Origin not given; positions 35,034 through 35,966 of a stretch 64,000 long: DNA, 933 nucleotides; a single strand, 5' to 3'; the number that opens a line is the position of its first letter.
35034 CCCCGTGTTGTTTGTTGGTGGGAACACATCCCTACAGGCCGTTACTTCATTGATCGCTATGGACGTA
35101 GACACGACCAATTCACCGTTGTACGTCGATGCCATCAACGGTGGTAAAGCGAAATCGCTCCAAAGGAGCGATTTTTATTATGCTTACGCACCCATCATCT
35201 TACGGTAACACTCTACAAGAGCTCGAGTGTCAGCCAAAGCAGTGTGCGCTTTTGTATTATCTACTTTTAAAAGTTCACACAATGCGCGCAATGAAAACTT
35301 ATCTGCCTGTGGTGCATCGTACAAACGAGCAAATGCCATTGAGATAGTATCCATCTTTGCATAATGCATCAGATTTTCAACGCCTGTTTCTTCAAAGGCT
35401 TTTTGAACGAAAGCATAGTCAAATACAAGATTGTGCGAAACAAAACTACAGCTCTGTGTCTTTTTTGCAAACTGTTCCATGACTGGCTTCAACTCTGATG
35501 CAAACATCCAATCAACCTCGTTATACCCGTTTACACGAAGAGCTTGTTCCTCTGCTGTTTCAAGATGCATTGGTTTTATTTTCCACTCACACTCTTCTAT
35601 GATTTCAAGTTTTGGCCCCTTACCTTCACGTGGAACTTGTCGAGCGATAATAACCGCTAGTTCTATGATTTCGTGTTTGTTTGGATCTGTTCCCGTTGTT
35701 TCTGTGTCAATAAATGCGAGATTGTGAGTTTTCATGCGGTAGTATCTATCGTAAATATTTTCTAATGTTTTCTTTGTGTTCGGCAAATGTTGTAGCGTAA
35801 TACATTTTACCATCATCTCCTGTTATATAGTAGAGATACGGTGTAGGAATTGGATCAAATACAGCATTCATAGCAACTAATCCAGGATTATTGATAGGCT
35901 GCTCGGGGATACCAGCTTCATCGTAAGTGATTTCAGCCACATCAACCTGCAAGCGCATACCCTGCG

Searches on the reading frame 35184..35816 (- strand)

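Call 103: search_protein_families(library=pfam, proteins=[window:35184-35816:-], max_evalue=0.00001)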
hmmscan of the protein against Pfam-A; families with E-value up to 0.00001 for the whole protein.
window:35184-35816:- (210 aa): 1 family
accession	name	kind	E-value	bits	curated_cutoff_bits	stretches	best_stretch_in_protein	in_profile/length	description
PF00929.31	RNase_T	-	1.7e-19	71.4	24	1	35-203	2-163/164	Exonuclease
